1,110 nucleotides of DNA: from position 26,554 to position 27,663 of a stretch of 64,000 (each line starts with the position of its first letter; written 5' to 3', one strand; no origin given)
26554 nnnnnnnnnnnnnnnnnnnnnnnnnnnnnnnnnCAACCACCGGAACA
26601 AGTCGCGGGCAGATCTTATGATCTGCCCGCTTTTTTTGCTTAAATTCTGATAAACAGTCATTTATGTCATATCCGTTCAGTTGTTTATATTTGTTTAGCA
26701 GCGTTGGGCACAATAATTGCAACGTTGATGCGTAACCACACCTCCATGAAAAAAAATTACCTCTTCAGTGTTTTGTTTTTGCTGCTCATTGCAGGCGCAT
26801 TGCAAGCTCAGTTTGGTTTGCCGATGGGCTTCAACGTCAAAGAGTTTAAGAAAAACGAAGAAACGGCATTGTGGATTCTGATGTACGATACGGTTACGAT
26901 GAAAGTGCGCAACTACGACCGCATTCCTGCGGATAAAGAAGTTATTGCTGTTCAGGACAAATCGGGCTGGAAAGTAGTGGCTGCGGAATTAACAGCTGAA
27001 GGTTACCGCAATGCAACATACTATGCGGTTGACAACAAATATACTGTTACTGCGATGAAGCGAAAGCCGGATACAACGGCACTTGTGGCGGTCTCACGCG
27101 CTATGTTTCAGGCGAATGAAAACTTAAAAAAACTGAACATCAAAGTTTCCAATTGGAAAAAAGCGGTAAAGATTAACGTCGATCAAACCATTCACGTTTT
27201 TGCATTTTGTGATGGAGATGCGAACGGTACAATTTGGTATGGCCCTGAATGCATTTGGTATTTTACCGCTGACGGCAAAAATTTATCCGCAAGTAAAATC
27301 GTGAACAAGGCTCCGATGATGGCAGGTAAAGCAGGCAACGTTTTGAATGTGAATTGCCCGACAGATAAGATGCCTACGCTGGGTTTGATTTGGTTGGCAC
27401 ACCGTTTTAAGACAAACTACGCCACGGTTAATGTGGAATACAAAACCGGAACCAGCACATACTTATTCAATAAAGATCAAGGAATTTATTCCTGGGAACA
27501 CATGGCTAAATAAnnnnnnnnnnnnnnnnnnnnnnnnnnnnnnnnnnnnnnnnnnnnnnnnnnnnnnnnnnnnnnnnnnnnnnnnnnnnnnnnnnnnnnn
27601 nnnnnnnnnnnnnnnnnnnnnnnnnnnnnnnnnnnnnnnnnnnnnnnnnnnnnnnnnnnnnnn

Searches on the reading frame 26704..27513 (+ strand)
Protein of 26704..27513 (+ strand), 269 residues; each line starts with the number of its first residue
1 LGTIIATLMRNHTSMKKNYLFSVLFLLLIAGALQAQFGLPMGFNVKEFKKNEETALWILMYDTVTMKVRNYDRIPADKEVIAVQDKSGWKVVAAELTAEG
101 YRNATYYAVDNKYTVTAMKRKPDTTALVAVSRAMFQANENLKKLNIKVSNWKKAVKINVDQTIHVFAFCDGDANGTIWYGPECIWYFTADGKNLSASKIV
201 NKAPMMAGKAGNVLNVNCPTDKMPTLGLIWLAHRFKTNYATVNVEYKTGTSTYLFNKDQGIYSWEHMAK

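Call 3: search_protein_families(library=pfam, proteins=[window:26704-27513:+], max_evalue=0.01)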
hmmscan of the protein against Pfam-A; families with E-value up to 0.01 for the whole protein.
window:26704-27513:+ (269 aa): 0 families

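Call 6: search_protein_families(library=ncbifam, proteins=[window:26704-27513:+], max_evalue=0.01)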
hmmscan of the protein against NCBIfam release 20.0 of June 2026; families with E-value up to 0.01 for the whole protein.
window:26704-27513:+ (269 aa): 1 family
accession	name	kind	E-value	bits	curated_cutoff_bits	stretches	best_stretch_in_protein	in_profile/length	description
NF007425.0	PRK09968.1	equivalog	0.0031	17.2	332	1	118-192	37-108/218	protein-serine/threonine phosphatase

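Call 85: search_protein_families(library=padloc, proteins=[window:26704-27513:+], max_evalue=0.001)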
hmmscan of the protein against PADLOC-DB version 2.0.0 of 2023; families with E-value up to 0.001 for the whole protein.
window:26704-27513:+ (269 aa): 0 families
